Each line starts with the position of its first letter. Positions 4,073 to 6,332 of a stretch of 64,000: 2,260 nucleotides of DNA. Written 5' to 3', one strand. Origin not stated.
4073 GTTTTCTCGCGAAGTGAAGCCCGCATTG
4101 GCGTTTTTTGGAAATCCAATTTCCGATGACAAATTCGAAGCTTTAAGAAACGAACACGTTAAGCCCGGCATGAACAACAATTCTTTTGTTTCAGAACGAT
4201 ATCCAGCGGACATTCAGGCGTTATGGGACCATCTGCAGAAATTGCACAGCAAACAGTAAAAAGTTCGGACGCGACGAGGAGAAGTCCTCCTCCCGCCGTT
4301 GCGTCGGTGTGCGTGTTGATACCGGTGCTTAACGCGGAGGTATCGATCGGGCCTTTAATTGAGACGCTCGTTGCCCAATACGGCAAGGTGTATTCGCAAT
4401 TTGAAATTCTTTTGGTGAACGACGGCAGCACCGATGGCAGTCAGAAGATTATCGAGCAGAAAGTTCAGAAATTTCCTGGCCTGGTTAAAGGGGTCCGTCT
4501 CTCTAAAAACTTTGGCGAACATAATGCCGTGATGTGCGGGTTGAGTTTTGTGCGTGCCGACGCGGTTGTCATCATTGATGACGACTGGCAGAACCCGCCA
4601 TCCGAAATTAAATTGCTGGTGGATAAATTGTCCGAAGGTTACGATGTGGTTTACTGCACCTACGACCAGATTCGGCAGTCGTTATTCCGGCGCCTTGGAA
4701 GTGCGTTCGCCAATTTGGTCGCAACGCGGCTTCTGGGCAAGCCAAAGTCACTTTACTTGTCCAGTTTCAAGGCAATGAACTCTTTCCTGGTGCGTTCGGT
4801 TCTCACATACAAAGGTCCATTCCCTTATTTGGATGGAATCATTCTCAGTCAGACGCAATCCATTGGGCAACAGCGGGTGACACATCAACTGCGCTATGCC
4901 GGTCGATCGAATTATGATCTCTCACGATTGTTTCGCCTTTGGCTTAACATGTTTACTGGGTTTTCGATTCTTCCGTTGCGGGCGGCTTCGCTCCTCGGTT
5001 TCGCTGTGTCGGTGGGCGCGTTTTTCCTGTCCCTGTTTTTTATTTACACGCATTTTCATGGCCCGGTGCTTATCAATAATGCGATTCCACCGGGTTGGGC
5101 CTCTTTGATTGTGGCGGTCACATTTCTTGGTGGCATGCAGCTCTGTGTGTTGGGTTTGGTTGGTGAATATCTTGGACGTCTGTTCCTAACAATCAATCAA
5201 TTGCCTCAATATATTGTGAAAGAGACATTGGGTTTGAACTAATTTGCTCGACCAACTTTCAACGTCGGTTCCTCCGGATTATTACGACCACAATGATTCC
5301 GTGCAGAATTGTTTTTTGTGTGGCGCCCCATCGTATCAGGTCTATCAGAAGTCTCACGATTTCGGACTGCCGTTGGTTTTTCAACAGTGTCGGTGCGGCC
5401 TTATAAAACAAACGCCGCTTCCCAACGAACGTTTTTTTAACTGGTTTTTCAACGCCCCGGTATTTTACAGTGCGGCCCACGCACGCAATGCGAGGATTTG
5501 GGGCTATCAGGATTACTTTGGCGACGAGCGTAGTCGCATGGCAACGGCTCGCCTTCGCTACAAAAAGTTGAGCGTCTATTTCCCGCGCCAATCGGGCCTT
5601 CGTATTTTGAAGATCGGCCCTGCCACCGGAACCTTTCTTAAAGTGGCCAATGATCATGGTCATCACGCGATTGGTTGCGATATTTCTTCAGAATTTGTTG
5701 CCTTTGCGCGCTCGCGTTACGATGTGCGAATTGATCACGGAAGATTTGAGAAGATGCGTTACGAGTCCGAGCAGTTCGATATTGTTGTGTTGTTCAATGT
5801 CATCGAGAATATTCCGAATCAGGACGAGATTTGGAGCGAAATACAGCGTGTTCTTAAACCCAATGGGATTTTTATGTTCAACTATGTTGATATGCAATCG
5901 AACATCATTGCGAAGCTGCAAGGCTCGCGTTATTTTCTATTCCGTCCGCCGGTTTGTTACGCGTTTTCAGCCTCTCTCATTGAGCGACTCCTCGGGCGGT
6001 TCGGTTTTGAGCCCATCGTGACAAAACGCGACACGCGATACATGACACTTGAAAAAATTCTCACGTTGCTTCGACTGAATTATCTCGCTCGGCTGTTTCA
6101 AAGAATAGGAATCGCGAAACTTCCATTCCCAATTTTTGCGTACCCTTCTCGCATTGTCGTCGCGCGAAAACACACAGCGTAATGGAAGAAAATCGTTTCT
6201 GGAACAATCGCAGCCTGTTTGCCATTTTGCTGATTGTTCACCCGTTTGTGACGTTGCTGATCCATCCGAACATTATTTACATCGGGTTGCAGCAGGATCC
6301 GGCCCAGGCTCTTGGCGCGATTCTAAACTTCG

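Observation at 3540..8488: Two-step periplasmic glycosylation module with sulfotransferase and methyltransferase: GT2 polyprenyl-phosphate sugar synthase + GT-C-like membrane transferase with CBM4_9-like tail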

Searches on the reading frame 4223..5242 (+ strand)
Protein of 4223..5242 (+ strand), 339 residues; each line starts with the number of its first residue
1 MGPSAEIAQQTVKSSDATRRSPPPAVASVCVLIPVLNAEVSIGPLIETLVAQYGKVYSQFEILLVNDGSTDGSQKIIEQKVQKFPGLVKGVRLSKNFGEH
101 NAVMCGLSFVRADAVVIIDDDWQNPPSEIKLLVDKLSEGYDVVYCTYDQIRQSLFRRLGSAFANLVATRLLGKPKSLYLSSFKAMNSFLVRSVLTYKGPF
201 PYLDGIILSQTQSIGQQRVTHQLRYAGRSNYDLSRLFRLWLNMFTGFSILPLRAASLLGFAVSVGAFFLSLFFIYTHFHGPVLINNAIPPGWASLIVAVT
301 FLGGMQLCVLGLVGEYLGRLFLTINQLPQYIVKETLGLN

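Call 5: search_protein_families(library=pfam, proteins=[window:4223-5242:+], max_evalue=0.01)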
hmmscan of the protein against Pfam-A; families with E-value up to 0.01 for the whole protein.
window:4223-5242:+ (339 aa): 2 families
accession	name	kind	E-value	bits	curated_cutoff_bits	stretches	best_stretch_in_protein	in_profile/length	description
PF00535.33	Glycos_transf_2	-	8.7e-27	94.5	23.3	1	30-157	1-125/168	Glycosyl transferase family 2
PF13641.12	Glyco_tranf_2_3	-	4.4e-05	24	27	1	29-144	3-120/230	Glycosyltransferase like family 2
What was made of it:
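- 4223..5242 (+): ArnC/GtrB-type GT2 polyprenyl-phosphate glycosyltransferase (339 aa). It has a GT-A domain with D119-D-D-W-Q-N-P-P126 (nt 4577-4600) and two C-terminal TM helices (256-274, 295-313). Pfam Glycos_transf_2 scores 94.5 bits (call 5).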

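Call 6: search_protein_families(library=ncbifam, proteins=[window:4223-5242:+], max_evalue=0.01)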
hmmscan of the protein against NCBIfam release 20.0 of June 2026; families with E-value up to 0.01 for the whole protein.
window:4223-5242:+ (339 aa): 19 families
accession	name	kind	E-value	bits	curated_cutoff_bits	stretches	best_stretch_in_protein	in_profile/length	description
NF007986.1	PRK10714.1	equivalog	2.7e-49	167.9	529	1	26-336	5-312/316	undecaprenyl-phosphate 4-deoxy-4-formamido-L-arabinose transferase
NF047588.1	GlcsyltransPgfSStrep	equivalog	1.9e-38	132.5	500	1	29-335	3-305/308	glycosyltransferase PgfS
TIGR03937.1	PgaC_IcaA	equivalog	2.8e-11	43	422.3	1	15-140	33-154/407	poly-beta-1,6-N-acetyl-D-glucosamine synthase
TIGR04182.1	glyco_TIGR04182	equivalog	9.6e-11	41.6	325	1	29-185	2-151/293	S-layer glycoprotein N-glycosyltransferase AglJ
NF007482.0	PRK10073.1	equivalog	2.3e-10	40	423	1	28-150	7-125/334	glycosyltransferase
NF041875.1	EPS_EpsD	equivalog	7.1e-10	38.8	370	1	30-133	2-101/325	exopolysaccharide biosynthesis glycosyltransferase EpsD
NF047683.1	TeichurnBiosyTuaG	equivalog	1e-05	25.3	400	1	28-150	7-126/252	teichuronic acid biosynthesis protein TuaG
TIGR03965.1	mycofact_glyco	equivalog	1.4e-05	24.1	280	1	17-135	63-178/467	mycofactocin biosynthesis glycosyltransferase MftF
NF038302.1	EPS_HpsE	equivalog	1.5e-05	24.1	300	1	29-121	3-96/307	hormogonium polysaccharide biosynthesis glycosyltransferase HpsE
NF045692.1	OglycostaseCruG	equivalog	1.6e-05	24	600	1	19-144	33-161/386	2'-O-glycosyltransferase CruG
TIGR04283.1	glyco_like_mftF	equivalog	1.9e-05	24.4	182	1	30-123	2-90/221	TIGR04283 family arsenosugar biosynthesis glycosyltransferase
TIGR03469.1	HpnB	hypoth_equivalog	5.9e-05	22.3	379.25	1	10-138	27-162/386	hopene-associated glycosyltransferase HpnB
TIGR03111.1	glyc2_xrt_Gpos1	hypoth_equivalog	9e-05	21.4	363.95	1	17-143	39-163/439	TIGR03111 family XrtG-associated glycosyltransferase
NF058614.1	PPMAGASynPpgS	equivalog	0.00021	20.8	370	1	29-146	2-112/226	polyprenyl-phospho-N-acetylgalactosaminyl synthase PpgS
NF010496.0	PRK13915.1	equivalog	0.00021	20.5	262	1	27-137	31-143/307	glucosyl-3-phosphoglycerate synthase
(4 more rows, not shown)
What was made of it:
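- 4223..5242 (+): The NCBIfam ArnC model aligns over 5-312/316 at 167.9 bits, below the equivalog cut-off of 529 (call 6).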

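Call 56: search_solved_structures(query=window:4223-5242:+, max_evalue=0.001)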
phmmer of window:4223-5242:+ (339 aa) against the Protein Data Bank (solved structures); distinct sequences matched with E-value up to 0.001: 13.
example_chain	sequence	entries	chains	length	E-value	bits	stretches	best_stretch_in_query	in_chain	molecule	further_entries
9bhc_C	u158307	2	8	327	8.5e-44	153.5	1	26-335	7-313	Undecaprenyl-phosphate 4-deoxy-4-formamido-L-arabinose transferase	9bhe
8vxh_A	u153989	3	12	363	1.1e-43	153.2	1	26-335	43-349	Undecaprenyl-phosphate 4-deoxy-4-formamido-L-arabinose transferase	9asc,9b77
9hwj_A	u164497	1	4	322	1.7e-43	152.5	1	26-335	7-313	Undecaprenyl-phosphate 4-deoxy-4-formamido-L-arabinose transferase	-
5ekp_C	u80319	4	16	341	2e-36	129.3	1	26-338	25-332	Uncharacterized glycosyltransferase sll0501 | Glycosyltransferase sll0501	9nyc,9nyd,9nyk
9nye_A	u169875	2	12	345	2.1e-36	129.2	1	26-338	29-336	Glycosyltransferase sll0501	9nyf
5eke_A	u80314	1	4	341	2.7e-36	128.9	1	26-338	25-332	Uncharacterized glycosyltransferase sll0501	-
5mlz_A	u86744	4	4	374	1.5e-07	34.4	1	29-195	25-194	Dolichol monophosphate mannose synthase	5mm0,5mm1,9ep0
5hea_A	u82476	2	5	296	1.9e-06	30.8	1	29-152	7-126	Putative glycosyltransferase (GalT1)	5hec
3bcv_A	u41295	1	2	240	0.00023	23.9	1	27-122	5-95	Putative glycosyltransferase protein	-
3l7m_A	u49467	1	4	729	0.00028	23.6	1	30-129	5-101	Teichoic acid biosynthesis protein F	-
3l7j_A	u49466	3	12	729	0.00029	23.6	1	30-129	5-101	Teichoic acid biosynthesis protein F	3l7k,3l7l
3l7i_A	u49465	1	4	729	0.00029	23.6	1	30-129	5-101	Teichoic acid biosynthesis protein F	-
6p61_A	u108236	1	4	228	0.0004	23.1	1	28-147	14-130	Glycosyltransferase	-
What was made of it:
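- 4223..5242 (+): PDB hits: ArnC 9bhc E 8.5e-44 over residues 26-335, and GtrB sll0501 5ekp E 2e-36 (call 56).
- On ArnC/GtrB-type polyprenyl-phosphate glycosyltransferase (GT2): Residues 26-335 align to 7-313 of ArnC 9bhc (E 8.5e-44) and to GtrB 5ekp (E 2e-36) (call 56).
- Closest known: Three-component periplasmic glycosylation systems. Same: A GtrB-type GT2 with a C-terminal TM pair (GtrB sll0501 E 2e-36; call 56) is combined with a lineage-variable GT-C. The donor-making part is portable and the transferase is swappable.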

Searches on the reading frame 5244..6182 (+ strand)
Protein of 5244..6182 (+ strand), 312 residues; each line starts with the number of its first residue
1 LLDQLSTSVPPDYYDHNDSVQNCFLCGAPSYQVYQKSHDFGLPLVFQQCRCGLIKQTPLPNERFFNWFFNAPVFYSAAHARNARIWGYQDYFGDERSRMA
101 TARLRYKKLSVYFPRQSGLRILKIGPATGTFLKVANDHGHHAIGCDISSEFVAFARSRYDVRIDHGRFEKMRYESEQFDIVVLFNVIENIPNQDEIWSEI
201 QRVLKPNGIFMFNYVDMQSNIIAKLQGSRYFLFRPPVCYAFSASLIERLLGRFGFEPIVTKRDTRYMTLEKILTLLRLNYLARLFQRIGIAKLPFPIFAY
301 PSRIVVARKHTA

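Call 5: search_protein_families(library=pfam, proteins=[window:5244-6182:+], max_evalue=0.01)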
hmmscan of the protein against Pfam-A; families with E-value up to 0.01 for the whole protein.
window:5244-6182:+ (312 aa): 8 families
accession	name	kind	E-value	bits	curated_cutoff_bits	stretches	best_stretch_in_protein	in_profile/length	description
PF13489.12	Methyltransf_23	-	2.5e-19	70.1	27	1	109-257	13-161/164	Methyltransferase domain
PF08241.18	Methyltransf_11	-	2.6e-19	70.1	21.2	1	122-212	1-95/95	Methyltransferase domain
PF13847.12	Methyltransf_31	-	5.3e-17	62.3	27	1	117-226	3-123/145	Methyltransferase domain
PF13649.12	Methyltransf_25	-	2.5e-15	57.4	27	1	121-208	1-97/97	Methyltransferase domain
PF08242.18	Methyltransf_12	-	1.1e-13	52.2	30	1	122-210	1-98/98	Methyltransferase domain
PF01555.25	N6_N4_Mtase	-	0.00029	21.3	26.7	0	194-223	33-63/221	DNA methylase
PF01209.24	Ubie_methyltran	-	0.00044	20.1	20.1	1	135-212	69-151/233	ubiE/COQ5 methyltransferase family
PF07021.18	MetW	-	0.0023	18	21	1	117-206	13-104/193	Methionine biosynthesis protein MetW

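Call 6: search_protein_families(library=ncbifam, proteins=[window:5244-6182:+], max_evalue=0.01)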
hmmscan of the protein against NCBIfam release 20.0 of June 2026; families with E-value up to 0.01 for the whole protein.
window:5244-6182:+ (312 aa): 27 families (the best 25 are shown)
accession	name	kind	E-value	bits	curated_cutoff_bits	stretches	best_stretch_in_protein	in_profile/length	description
NF045667.1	MTase_DVU1556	equivalog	2.7e-10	40.1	155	1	114-267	19-172/213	DVU_1556 family methyltransferase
NF040539.1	AST_met_ArsM_2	exception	1.9e-08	34.5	240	1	108-213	47-164/262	putative arsinothricin biosynthesis methyltransferase ArsM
TIGR01983.1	UbiG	equivalog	2.2e-08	33.7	102.95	1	114-215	46-154/228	bifunctional 2-polyprenyl-6-hydroxyphenol methylase/3-demethylubiquinol 3-O-methyltransferase UbiG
NF008823.0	PRK11873.1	subfamily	2.9e-08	33.6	263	1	141-267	104-235/272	arsenite methyltransferase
NF001244.0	PRK00216.1-5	equivalog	8.5e-08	31.8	216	1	132-218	63-159/236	bifunctional demethylmenaquinone methyltransferase/2-methoxy-6-polyprenyl-1,4-benzoquinol methylase UbiE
TIGR01934.1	MenG_MenH_UbiE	subfamily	1.3e-07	31.1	158.35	1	117-224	39-154/223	ubiquinone/menaquinone biosynthesis methyltransferase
NF041536.1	ArsM_DUF2284_UU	exception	1.9e-07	29.8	575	1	117-213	76-181/459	arsenite methyltransferase/DUF2284 domain selenoprotein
TIGR02072.1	BioC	equivalog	4.5e-07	29.9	184.95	1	119-214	36-134/244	malonyl-ACP O-methyltransferase BioC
TIGR02021.1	BchM-ChlM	equivalog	5.5e-07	29.2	158.9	1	116-194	53-135/218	magnesium protoporphyrin IX methyltransferase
NF043040.1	corrin_prot_MT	hypoth_equivalog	1e-06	28.4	180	1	116-211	40-146/216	corrinoid protein-associated methyltransferase CpaM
NF001241.0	PRK00216.1-2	equivalog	1.5e-06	28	327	1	114-211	48-146/231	demethylmenaquinone methyltransferase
NF041537.1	ArsM_AhpD_UU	exception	1.5e-06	27.3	510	1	118-212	77-180/345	arsenite methyltransferase/AhpD domain selenoprotein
NF008686.0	PRK11705.1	equivalog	8e-06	25.1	400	1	116-216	166-269/383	cyclopropane fatty acyl phospholipid synthase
TIGR02081.1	metW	equivalog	8.3e-06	25.5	189.5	1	117-207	13-105/194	methionine biosynthesis protein MetW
NF008264.0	PRK11036.1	equivalog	1.1e-05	25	366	1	116-217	43-152/261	tRNA uridine 5-oxyacetic acid(34) methyltransferase CmoM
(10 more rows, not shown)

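Call 55: search_solved_structures(query=window:5244-6182:+, max_evalue=0.001)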
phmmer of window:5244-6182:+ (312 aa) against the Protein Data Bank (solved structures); distinct sequences matched with E-value up to 0.001: 20.
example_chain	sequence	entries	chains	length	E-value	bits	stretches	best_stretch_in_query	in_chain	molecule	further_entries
1ve3_A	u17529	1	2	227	3.5e-09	39.7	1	109-225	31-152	hypothetical protein PH0226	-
6uak_A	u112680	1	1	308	1.2e-07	34.8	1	106-210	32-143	SAM dependent methyltransferase LahSB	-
2avn_A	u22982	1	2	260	2.5e-07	33.7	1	116-213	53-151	ubiquinone/menaquinone biosynthesis methyltransferase-related protein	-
4krh_A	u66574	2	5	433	5.5e-07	32.6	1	81-215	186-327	Phosphoethanolamine N-methyltransferase 2 | Phospholethanolamine N-methyltransferase 2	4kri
3bkw_A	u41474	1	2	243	1.5e-06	31.1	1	106-213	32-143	S-adenosylmethionine dependent methyltransferase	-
4ine_A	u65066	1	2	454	2.3e-06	30.5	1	117-212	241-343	Protein PMT-2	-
8zc8_A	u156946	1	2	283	3.8e-06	29.8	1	87-212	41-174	MitM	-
21zq_A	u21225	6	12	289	4e-06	29.7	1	87-212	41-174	MitM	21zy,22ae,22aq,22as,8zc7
9rfr_A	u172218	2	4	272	2.6e-05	27.1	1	117-236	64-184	Ubiquinone biosynthesis O-methyltransferase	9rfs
5t64_A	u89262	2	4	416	8e-05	25.4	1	121-261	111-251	Sugar 3-C-methyl transferase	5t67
3dli_A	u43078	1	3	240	0.00011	25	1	95-190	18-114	methyltransferase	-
5t6b_A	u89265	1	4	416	0.00011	25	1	121-261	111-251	Sugar 3-C-methyl transferase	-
6bqc_A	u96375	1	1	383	0.00016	24.5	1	102-216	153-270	Cyclopropane-fatty-acyl-phospholipid synthase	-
8ys9_A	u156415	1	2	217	0.00016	24.4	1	107-209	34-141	Phosphatidylethanolamine N-methyltransferase/phosphatidyl-N-methylethanolamine N-methyltra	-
2gs9_A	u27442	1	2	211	0.00018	24.3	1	118-216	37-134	Hypothetical protein TT1324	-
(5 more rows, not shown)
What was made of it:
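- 5244..6182 (+): Cytoplasmic class I SAM-dependent methyltransferase (312 aa) with an N-terminal Cys4 zinc ribbon (C23, C26, C49, C51). There is a weak PDB link to the Zn-ribbon sugar C-methyltransferase TcaB9 (call 55).
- The MT shares its Zn-ribbon plus class I architecture with TcaB9, which acts on nucleotide sugars, and shows weak similarity to it (call 55).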
